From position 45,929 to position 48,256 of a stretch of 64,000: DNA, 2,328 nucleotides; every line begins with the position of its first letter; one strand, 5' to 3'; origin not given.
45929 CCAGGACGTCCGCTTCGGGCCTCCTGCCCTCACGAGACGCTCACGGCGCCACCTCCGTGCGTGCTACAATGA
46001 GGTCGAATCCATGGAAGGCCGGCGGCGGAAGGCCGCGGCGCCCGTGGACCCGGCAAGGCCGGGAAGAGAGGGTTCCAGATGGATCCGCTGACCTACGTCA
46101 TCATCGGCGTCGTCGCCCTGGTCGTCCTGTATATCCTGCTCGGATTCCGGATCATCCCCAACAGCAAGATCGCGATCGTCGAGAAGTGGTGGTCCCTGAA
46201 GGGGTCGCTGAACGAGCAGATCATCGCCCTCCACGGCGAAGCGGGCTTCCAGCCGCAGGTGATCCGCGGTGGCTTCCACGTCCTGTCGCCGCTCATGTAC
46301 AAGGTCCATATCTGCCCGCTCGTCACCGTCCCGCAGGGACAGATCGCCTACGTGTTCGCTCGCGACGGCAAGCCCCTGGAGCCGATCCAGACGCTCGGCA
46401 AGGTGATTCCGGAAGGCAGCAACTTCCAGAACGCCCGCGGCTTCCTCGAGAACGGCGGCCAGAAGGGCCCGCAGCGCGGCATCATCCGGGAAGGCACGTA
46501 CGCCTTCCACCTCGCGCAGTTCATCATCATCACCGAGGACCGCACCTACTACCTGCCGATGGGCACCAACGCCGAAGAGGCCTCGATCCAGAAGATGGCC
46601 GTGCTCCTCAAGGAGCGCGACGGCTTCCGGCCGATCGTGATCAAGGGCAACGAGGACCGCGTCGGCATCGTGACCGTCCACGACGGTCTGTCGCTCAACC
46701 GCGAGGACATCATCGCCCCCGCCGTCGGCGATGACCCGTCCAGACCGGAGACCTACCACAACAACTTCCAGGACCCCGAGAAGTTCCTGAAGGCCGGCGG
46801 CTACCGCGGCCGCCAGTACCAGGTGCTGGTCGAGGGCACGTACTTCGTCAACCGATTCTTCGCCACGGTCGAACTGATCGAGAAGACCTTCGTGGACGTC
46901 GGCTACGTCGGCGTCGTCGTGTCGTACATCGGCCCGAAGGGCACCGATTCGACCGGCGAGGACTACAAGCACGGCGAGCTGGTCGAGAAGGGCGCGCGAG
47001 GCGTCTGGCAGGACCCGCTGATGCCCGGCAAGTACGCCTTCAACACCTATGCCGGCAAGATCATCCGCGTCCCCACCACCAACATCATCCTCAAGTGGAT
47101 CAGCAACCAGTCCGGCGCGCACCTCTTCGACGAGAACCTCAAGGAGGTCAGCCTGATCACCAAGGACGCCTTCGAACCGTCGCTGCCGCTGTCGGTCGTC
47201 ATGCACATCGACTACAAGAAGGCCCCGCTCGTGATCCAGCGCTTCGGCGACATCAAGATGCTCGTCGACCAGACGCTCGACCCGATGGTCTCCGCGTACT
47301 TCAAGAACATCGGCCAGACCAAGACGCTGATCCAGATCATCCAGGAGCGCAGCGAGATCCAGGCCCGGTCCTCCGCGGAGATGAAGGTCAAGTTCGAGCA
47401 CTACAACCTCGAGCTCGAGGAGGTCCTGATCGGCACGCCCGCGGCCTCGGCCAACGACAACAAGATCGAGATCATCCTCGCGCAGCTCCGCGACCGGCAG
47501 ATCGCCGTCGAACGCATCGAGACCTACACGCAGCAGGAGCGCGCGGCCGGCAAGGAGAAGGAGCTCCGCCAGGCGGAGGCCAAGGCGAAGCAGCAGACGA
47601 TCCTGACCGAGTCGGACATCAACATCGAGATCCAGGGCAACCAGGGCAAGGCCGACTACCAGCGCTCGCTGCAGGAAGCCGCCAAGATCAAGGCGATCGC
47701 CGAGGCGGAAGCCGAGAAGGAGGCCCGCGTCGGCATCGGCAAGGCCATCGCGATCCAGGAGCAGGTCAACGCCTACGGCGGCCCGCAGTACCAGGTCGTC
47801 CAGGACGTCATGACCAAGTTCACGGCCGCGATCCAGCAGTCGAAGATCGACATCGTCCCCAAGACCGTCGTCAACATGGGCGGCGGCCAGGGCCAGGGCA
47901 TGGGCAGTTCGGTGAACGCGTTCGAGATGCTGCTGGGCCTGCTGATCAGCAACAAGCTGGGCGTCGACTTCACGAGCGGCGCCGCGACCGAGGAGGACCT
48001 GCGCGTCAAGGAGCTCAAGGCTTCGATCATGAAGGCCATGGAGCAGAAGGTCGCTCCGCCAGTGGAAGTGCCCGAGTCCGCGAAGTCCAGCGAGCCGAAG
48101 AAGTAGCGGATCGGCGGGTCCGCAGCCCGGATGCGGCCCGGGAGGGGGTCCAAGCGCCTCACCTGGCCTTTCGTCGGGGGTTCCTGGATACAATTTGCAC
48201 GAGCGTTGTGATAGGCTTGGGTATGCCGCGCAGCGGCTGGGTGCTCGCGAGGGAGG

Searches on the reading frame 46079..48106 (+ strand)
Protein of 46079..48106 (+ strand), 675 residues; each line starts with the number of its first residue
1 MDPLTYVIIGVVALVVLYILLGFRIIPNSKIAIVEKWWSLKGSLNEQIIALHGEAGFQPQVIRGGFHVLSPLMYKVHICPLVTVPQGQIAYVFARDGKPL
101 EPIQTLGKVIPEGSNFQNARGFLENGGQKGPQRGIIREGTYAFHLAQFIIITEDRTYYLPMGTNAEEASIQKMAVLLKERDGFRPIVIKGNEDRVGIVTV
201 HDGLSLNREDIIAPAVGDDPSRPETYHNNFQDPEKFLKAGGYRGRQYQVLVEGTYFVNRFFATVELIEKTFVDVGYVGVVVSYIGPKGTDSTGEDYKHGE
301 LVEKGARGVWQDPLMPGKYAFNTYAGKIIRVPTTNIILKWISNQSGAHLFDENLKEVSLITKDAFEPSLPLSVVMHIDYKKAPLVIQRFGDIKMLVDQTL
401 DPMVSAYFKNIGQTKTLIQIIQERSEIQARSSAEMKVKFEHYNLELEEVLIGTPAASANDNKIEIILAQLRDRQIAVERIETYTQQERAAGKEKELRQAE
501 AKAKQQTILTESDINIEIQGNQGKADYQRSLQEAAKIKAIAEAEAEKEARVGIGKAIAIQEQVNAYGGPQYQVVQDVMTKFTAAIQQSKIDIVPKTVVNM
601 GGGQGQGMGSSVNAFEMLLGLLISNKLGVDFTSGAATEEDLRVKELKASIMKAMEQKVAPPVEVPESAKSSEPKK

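Call 84: search_protein_families(library=pfam, proteins=[window:46079-48106:+], max_evalue=0.00001)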
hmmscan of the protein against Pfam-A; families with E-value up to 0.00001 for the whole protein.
window:46079-48106:+ (675 aa): 1 family
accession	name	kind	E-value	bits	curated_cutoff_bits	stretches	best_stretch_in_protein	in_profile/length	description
PF01145.31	Band_7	-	2.5e-14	54.1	23.6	1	272-482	3-171/176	SPFH domain / Band 7 family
